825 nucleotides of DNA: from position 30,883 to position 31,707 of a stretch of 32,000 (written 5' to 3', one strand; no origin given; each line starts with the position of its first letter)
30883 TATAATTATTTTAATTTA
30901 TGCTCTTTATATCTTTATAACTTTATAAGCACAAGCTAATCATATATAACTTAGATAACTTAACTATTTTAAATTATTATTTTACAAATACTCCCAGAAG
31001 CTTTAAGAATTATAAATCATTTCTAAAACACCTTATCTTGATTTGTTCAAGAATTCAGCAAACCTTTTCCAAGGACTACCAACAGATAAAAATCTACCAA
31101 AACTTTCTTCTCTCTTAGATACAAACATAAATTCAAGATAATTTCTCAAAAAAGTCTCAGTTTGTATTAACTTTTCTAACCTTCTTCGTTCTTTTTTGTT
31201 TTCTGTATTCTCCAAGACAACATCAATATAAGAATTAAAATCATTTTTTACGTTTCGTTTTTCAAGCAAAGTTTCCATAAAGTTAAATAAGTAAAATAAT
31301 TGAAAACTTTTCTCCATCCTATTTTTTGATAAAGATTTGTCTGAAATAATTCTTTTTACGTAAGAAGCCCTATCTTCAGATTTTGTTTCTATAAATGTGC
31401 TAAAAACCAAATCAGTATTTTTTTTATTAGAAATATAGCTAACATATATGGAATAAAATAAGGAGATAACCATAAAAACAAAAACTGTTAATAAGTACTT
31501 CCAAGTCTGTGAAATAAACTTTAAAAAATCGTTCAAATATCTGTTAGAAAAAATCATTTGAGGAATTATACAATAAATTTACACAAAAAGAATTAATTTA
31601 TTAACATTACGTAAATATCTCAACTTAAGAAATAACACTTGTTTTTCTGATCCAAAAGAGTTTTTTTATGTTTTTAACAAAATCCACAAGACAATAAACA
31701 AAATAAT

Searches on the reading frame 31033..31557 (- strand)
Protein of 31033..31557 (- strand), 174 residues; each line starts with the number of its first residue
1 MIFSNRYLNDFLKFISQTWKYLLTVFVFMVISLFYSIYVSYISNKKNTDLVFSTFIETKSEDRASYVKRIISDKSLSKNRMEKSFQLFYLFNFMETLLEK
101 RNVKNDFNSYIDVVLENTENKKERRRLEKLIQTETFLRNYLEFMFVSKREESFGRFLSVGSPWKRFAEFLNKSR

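Call 65: find_encoding_contigs(protein=window:31033-31557:-, flank=10000, max_places=1)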
Protein window:31033-31557:- (174 aa): 1 contig read that carries it; 1 place shown.
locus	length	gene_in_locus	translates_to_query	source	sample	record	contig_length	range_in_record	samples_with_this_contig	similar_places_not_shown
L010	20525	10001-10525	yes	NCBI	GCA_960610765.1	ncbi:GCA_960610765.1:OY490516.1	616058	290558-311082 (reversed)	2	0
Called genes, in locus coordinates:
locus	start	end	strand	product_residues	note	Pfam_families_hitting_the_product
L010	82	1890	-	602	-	PF17854:FtsK_alpha, PF01580:FtsK_SpoIIIE, PF09397:FtsK_gamma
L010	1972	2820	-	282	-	-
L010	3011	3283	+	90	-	PF02033:RBFA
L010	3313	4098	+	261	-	PF01026:TatD_DNase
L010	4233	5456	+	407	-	PF01743:PolyA_pol, PF12627:PolyA_pol_RNAbd (faint)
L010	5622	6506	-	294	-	-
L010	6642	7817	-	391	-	PF00482:T2SSF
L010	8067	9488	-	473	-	PF05157:MshEN, PF00437:T2SSE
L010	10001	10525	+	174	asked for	-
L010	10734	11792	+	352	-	PF13570:Beta-prop_ACSF4 (weak), PF13360:PQQ_2 (weak)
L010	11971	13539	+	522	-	PF03193:RsgA_GTPase (faint), PF05621:TniB (faint), PF02421:FeoB_N (weak), PF01926:MMR_HSR1, PF01926:MMR_HSR1, PF02421:FeoB_N, PF04548:AIG1 (weak), PF14714:KH_dom-like, +5 more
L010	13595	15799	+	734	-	PF00456:Transketolase_N, PF02779:Transket_pyr, PF22613:Transketolase_C_1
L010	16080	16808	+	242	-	PF08713:DNA_alkylation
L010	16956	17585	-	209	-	PF05838:Glyco_hydro_108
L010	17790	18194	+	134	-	PF00334:NDK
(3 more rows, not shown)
